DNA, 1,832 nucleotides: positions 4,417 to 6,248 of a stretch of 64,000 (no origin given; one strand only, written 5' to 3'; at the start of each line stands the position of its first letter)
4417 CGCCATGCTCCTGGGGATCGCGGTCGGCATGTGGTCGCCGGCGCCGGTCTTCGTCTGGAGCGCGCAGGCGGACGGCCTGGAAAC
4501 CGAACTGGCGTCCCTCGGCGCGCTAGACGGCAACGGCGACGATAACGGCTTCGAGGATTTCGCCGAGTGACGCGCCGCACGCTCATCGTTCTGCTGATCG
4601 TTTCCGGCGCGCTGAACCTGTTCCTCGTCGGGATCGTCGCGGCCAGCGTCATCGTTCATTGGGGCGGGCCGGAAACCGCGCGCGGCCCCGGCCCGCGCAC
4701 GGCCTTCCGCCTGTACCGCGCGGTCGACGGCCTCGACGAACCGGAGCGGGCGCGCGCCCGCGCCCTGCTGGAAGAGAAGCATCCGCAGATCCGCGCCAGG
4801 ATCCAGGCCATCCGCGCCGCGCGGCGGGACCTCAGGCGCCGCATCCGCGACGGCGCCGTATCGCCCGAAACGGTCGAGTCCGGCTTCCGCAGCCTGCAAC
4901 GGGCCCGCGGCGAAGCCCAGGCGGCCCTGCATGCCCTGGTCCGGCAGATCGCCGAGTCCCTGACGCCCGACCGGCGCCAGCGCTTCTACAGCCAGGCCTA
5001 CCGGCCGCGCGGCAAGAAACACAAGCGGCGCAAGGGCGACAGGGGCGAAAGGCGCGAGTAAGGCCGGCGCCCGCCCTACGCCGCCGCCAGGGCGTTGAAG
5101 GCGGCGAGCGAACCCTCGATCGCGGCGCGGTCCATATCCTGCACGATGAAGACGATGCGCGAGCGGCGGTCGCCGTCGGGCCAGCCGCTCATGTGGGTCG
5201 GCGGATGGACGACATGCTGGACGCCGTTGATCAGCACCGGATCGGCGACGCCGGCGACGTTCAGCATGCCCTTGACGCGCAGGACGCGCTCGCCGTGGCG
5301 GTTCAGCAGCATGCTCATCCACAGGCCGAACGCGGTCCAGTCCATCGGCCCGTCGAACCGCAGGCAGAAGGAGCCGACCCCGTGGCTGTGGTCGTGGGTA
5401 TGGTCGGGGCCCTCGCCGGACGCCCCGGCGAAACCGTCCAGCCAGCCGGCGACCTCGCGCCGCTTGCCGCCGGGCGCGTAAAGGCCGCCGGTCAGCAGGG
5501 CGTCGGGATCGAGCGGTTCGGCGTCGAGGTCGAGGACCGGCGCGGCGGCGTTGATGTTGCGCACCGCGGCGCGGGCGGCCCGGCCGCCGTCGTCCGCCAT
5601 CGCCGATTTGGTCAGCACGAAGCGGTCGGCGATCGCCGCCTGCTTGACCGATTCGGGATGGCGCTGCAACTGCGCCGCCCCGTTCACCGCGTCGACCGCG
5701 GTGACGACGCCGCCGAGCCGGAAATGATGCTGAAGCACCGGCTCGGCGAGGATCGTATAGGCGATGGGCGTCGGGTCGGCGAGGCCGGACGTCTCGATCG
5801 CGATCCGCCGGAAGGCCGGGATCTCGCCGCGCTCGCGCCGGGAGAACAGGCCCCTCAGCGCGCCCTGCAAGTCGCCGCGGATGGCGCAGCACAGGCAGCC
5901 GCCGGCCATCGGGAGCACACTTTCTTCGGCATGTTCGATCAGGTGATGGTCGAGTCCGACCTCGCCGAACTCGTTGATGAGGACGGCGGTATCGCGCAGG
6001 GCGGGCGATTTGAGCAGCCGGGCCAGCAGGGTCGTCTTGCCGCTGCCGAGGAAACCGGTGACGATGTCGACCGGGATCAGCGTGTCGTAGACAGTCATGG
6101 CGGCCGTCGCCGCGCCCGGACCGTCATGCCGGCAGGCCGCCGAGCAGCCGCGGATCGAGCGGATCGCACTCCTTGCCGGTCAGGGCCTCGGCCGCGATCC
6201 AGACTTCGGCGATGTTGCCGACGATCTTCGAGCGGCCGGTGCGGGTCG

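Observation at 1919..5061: Two secreted EF-hand Ca-binding proteins directly upstream of an ECF sigma / anti-sigma / CpxP-like triad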

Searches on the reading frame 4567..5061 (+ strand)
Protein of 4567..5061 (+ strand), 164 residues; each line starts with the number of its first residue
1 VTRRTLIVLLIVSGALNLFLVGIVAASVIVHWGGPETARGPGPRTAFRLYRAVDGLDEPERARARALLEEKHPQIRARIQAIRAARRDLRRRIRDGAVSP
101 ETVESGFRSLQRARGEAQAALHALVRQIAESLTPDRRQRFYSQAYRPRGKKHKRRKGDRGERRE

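Call 3: search_protein_families(library=pfam, proteins=[window:4567-5061:+], max_evalue=0.01)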
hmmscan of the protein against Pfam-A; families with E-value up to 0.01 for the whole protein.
window:4567-5061:+ (164 aa): 2 families
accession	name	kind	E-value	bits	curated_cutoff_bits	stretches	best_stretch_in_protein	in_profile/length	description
PF13801.11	Metal_resist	-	4.4e-19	69.3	29.2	1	13-139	2-125/125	Heavy-metal resistance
PF09278.17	MerR-DNA-bind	-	0.003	18.6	25.4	1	54-90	28-63/65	MerR, DNA binding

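Call 4: search_protein_families(library=ncbifam, proteins=[window:4567-5061:+], max_evalue=0.01)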
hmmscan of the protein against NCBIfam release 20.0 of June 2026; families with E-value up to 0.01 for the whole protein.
window:4567-5061:+ (164 aa): 1 family
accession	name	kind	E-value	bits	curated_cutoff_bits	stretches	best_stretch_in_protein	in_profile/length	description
NF047839.1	PspM_Rv2743c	equivalog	0.0059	16.5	80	1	3-129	14-144/220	phage shock envelope stress response protein PspM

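Call 27: search_protein_families(library=pfam, alignment_id=A3, max_evalue=0.01)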
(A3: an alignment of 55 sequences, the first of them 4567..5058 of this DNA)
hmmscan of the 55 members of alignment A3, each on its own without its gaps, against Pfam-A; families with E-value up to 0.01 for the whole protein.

A. member 1, window:4567-5058:+ (164 aa): 2 families
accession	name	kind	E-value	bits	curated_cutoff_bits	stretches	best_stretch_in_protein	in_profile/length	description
PF13801.11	Metal_resist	-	4.4e-19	69.3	29.2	1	13-139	2-125/125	Heavy-metal resistance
PF09278.17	MerR-DNA-bind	-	0.003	18.6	25.4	1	54-90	28-63/65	MerR, DNA binding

B. families by the number of members that match (of 55 scanned): 9 families
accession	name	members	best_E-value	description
PF13801.11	Metal_resist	55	1.3e-28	Heavy-metal resistance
PF07813.17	LTXXQ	9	0.00014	LTXXQ motif family protein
PF09278.17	MerR-DNA-bind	5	0.00046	MerR, DNA binding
PF09976.15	TPR_21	1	0.0015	Tetratricopeptide repeat-like domain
PF08557.15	Lipid_DES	1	0.0031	Sphingolipid Delta4-desaturase (DES)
PF22618.1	RskA_N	1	0.0036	Anti-sigma-K factor RskA, N-terminal domain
PF05069.18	Phage_tail_S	1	0.0049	Phage virion morphogenesis family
PF08897.16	DUF1841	1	0.0058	Domain of unknown function (DUF1841)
PF17708.6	Gasdermin_C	1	0.0094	Gasdermin PUB domain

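Call 44: search_solved_structures(query=A3, max_evalue=1, show_alignments=2)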
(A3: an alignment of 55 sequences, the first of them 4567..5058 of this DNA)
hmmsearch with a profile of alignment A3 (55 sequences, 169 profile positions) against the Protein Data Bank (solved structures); distinct sequences matched with E-value up to 1: 56.
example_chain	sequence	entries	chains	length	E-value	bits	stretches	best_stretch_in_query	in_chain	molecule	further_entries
3o39_A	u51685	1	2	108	2e-07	34.8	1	59-151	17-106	Periplasmic protein related to spheroblast formation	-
3oeo_A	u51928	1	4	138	5.1e-06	30.2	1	43-155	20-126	Spheroplast protein Y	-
5wnw_A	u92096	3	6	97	6.7e-06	29.8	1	60-151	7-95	Periplasmic chaperone Spy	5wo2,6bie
5wo1_A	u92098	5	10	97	7.6e-06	29.6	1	60-151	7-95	Periplasmic chaperone Spy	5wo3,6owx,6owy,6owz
3zg1_A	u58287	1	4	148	0.00012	25.7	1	21-143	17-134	NICKEL AND COBALT RESISTANCE PROTEIN CNRR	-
4wwb_A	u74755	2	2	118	0.00025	24.7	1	71-145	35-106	Nickel and cobalt resistance protein CnrR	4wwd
3itf_A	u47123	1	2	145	0.00027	24.6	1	59-154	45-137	Periplasmic adaptor protein cpxP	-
3qzc_A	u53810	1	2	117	0.00039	24.1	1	60-155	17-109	Periplasmic protein CpxP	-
2y39_A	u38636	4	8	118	0.00043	23.9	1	71-143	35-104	NICKEL AND COBALT RESISTANCE PROTEIN CNRR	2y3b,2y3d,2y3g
5ihf_A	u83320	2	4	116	0.00047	23.8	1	92-150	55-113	VirG-like protein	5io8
2y3h_A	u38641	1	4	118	0.00052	23.7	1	63-143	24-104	NICKEL AND COBALT RESISTANCE PROTEIN CNRR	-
4wwf_A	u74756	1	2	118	0.00067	23.3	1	71-143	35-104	Nickel and cobalt resistance protein CnrR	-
3epv_A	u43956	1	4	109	0.001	22.8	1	71-143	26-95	Nickel and cobalt resistance protein cnrR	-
4v9d_AY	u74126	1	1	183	0.0027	21.4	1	53-132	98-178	ribosome recycling factor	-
1ise_A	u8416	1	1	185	0.003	21.2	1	53-135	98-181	Ribosome Recycling Factor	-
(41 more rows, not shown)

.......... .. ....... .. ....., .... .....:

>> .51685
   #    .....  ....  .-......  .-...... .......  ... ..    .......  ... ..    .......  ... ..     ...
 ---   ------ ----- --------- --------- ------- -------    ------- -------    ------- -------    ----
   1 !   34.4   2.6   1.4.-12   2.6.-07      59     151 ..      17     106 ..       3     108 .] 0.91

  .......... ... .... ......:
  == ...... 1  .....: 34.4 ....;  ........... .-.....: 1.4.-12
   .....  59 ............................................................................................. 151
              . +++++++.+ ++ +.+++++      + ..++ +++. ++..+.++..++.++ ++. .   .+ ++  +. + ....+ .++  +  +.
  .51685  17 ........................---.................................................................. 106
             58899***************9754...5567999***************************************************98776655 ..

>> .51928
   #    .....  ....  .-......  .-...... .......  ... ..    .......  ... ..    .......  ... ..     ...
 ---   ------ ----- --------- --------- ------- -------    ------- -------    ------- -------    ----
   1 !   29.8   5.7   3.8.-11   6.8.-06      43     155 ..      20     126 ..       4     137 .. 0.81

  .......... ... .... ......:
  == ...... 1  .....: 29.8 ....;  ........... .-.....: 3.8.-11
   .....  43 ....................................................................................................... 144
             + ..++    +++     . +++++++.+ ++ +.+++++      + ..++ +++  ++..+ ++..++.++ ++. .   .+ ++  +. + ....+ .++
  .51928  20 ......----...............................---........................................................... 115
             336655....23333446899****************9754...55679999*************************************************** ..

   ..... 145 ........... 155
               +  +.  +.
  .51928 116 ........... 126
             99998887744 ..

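Call 47: search_solved_structures(query=A3, max_evalue=0.0002, show_alignments=5)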
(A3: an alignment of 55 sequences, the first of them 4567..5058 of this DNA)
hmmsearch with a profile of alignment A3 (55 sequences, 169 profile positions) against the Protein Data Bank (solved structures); distinct sequences matched with E-value up to 0.0002: 5.
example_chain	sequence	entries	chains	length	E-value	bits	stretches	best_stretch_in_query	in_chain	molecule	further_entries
3o39_A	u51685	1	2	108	2e-07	34.8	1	59-151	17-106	Periplasmic protein related to spheroblast formation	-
3oeo_A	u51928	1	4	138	5.1e-06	30.2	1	43-155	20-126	Spheroplast protein Y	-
5wnw_A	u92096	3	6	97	6.7e-06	29.8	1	60-151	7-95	Periplasmic chaperone Spy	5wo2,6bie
5wo1_A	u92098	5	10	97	7.6e-06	29.6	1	60-151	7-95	Periplasmic chaperone Spy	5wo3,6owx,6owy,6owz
3zg1_A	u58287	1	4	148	0.00012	25.7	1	21-143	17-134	NICKEL AND COBALT RESISTANCE PROTEIN CNRR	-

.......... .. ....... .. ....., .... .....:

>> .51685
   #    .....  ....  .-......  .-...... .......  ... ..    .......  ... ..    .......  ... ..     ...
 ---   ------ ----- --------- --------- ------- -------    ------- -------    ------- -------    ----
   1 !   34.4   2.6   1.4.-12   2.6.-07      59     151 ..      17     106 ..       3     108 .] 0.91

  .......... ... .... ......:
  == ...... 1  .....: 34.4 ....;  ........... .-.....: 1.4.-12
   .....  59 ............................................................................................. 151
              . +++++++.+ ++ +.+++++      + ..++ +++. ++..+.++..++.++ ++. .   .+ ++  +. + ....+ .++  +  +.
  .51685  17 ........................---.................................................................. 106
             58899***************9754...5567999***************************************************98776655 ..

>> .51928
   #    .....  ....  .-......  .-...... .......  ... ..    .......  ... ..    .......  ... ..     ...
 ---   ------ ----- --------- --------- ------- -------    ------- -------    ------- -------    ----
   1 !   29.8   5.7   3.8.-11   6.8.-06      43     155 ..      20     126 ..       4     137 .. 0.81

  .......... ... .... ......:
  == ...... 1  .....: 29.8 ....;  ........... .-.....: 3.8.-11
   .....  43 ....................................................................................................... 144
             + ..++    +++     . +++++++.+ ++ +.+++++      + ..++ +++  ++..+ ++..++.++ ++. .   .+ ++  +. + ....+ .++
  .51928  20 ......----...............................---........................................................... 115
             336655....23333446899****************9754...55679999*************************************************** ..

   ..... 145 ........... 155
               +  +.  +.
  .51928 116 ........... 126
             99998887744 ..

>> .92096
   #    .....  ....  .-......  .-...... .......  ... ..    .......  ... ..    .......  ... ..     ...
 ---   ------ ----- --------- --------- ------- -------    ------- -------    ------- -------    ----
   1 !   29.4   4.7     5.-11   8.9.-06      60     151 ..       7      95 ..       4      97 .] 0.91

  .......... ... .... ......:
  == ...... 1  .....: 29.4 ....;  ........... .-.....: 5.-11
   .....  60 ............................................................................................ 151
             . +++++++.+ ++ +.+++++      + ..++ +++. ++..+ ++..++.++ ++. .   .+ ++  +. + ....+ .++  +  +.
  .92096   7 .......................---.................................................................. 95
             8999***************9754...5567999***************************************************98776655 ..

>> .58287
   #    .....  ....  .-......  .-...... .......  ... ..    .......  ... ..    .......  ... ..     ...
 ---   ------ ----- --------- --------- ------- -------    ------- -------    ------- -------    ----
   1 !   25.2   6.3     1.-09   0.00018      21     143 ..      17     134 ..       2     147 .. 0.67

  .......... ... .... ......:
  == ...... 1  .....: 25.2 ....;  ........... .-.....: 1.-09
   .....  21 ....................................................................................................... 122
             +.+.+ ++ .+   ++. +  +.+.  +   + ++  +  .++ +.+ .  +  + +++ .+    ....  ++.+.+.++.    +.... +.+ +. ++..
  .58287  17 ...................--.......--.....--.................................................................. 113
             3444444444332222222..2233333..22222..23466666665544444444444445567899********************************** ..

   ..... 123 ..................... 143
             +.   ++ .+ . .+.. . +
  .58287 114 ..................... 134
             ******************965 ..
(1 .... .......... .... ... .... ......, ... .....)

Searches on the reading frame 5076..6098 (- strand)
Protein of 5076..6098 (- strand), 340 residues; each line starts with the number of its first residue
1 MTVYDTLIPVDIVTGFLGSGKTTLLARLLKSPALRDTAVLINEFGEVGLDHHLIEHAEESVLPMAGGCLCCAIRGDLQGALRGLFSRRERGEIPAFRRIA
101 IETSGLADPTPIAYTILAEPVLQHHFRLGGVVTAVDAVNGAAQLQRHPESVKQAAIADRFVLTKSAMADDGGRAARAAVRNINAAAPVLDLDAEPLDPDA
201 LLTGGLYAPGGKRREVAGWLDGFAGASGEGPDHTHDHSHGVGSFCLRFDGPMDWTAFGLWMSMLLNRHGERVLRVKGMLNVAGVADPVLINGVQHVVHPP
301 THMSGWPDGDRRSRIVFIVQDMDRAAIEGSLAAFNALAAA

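Call 3: search_protein_families(library=pfam, proteins=[window:5076-6098:-], max_evalue=0.01)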
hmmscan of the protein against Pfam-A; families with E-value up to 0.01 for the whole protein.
window:5076-6098:- (340 aa): 2 families
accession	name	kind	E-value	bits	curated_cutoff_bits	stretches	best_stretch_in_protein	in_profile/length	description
PF02492.25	cobW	-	5.8e-40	137.2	20.7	1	9-189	1-179/180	CobW/HypB/UreG, nucleotide-binding domain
PF07683.19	CobW_C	-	6e-25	87.4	22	1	242-334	2-93/94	Cobalamin synthesis protein cobW C-terminal domain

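Call 4: search_protein_families(library=ncbifam, proteins=[window:5076-6098:-], max_evalue=0.01)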
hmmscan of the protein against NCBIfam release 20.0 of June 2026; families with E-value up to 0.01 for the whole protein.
window:5076-6098:- (340 aa): 6 families
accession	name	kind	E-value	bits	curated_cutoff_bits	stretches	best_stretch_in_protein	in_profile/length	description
NF008578.0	PRK11537.1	equivalog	8.3e-50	169.8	361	1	8-333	4-315/318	GTPase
TIGR02475.1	CobW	equivalog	4.5e-37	127.7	332.1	2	8-159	4-156/342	cobalamin biosynthesis protein CobW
NF038288.1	chaper_GTP_ZigA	equivalog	3.4e-29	101.9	600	2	8-145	1-143/390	zinc metallochaperone GTPase ZigA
NF041053.1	CobW_rel_Se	equivalog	4.3e-09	36.3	180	1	13-168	6-157/195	CobW-related selenoprotein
NF047431.1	hiber_recruit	equivalog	0.0002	20.5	375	1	52-186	52-180/402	ribosome hibernation factor-recruiting GTPase MRF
TIGR03819.1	heli_sec_ATPase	hypoth_equivalog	0.00055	19.2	373.15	1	12-52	182-222/340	TadA family conjugal transfer-associated ATPase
